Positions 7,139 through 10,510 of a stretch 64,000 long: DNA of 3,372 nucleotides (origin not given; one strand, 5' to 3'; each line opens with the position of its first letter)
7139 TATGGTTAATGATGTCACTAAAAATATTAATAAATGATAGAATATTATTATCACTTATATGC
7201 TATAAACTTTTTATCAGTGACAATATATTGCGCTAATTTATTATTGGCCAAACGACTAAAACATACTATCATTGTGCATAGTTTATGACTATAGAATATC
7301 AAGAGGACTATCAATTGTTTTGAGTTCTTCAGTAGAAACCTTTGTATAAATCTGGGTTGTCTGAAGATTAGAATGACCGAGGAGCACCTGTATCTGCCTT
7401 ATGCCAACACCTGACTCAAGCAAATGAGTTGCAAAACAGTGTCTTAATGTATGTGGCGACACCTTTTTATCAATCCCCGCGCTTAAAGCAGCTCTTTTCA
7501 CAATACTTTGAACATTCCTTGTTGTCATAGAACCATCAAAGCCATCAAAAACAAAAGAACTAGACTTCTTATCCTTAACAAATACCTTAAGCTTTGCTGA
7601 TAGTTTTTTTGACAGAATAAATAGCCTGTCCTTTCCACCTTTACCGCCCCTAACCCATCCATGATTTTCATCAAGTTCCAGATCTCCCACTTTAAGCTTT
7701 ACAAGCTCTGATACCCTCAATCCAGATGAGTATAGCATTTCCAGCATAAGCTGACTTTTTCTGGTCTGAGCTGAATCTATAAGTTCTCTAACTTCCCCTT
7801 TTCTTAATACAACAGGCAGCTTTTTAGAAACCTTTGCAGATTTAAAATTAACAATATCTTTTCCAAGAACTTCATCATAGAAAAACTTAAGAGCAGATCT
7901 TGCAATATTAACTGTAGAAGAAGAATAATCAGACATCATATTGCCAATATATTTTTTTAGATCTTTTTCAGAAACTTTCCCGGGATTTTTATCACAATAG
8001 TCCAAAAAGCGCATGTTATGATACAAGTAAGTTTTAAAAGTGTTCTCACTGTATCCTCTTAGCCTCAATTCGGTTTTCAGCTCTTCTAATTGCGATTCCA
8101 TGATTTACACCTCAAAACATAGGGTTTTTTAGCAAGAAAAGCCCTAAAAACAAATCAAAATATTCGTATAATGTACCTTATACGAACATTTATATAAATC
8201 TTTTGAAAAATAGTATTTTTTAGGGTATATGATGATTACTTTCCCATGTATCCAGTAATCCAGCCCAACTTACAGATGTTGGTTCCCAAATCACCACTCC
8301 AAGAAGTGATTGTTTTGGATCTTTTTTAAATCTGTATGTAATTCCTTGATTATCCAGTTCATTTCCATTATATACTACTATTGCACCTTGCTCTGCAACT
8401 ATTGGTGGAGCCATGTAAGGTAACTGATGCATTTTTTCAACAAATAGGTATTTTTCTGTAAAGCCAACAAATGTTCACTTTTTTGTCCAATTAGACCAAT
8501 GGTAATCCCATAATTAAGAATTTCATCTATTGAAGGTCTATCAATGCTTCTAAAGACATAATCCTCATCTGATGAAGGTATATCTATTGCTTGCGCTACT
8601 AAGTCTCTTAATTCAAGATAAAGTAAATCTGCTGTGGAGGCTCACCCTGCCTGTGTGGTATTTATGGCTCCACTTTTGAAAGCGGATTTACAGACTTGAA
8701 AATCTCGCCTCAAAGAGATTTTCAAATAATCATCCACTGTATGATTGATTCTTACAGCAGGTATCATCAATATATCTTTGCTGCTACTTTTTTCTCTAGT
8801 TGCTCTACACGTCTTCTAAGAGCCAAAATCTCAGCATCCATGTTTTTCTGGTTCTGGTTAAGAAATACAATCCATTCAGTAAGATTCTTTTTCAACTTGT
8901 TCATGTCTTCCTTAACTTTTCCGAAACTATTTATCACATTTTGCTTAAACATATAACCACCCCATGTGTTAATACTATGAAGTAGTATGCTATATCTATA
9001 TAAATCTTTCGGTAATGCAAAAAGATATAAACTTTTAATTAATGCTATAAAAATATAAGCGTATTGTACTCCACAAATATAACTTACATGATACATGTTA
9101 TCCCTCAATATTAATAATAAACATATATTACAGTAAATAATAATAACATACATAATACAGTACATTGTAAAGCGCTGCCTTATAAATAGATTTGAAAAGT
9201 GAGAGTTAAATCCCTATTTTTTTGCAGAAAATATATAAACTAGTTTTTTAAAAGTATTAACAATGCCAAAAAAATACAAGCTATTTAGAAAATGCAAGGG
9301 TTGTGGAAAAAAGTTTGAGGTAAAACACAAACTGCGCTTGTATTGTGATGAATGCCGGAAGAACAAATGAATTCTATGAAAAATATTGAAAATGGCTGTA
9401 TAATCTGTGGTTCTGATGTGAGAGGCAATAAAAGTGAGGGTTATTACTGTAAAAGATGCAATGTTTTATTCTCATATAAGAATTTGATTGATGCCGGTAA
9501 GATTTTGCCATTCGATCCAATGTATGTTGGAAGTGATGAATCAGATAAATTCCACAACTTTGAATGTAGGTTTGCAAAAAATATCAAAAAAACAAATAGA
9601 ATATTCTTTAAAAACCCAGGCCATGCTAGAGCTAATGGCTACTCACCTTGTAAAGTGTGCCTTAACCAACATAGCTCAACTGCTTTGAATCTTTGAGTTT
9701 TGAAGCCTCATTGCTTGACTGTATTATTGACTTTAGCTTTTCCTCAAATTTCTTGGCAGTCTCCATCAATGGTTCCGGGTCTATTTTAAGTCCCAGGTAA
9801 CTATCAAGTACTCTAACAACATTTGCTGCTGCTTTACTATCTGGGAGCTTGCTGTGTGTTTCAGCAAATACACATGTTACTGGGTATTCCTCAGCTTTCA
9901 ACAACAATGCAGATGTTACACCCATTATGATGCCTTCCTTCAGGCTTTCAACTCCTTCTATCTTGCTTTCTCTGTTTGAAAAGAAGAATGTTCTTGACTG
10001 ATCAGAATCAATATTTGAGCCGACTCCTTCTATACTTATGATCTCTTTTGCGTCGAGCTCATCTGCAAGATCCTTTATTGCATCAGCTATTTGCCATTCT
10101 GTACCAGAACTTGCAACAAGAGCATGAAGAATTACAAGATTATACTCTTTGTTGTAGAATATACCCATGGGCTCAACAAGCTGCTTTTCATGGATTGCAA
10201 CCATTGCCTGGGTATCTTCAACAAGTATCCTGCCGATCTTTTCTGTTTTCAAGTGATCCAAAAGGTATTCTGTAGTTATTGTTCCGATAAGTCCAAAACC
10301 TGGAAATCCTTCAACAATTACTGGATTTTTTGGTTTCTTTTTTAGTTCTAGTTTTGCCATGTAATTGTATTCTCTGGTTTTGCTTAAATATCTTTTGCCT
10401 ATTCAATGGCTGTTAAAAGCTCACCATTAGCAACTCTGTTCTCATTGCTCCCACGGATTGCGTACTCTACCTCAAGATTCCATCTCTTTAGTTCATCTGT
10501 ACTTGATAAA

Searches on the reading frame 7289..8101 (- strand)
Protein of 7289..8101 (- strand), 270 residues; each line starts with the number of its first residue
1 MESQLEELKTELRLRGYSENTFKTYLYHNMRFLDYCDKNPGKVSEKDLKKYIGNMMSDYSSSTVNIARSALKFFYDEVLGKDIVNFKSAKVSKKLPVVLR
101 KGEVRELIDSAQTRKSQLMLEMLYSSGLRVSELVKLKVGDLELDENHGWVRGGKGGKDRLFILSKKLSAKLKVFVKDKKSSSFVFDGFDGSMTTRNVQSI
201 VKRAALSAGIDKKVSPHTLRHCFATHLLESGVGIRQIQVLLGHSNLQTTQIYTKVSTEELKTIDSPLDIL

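Call 116: search_protein_families(library=pfam, proteins=[window:7289-8101:-], max_evalue=0.0001)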
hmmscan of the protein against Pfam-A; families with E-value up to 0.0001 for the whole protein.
window:7289-8101:- (270 aa): 3 families
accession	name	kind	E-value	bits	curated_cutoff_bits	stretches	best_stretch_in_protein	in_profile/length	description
PF00589.27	Phage_integrase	-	8.3e-41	140.1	27.1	1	98-258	2-171/172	Phage integrase family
PF13495.12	Phage_int_SAM_4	-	3.3e-17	63.1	27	1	5-83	2-83/85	Phage integrase, N-terminal SAM-like domain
PF02899.23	Phage_int_SAM_1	-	8e-06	26.5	22.3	1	14-76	11-77/83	Phage integrase, N-terminal SAM-like domain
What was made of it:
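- On Site-specific integrative element (tyrosine-recombinase type prophage or genomic island): The only Phage_integrase protein is at 7289-8101 (call 116).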

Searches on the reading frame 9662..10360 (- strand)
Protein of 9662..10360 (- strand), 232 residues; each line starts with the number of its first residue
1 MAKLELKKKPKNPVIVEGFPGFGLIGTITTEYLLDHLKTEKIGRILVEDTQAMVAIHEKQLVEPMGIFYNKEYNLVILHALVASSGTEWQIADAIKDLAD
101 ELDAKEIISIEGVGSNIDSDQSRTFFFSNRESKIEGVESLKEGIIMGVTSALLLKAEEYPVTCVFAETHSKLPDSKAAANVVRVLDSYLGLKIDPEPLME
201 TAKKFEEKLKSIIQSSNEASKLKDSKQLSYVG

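Call 116: search_protein_families(library=pfam, proteins=[window:9662-10360:-], max_evalue=0.0001)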
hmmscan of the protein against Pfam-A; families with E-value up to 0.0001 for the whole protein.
window:9662-10360:- (232 aa): 1 family
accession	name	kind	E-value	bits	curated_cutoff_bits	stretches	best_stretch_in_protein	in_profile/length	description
PF09754.15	PAC2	-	3.8e-35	122.1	25.8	1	16-212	2-214/215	PAC2 family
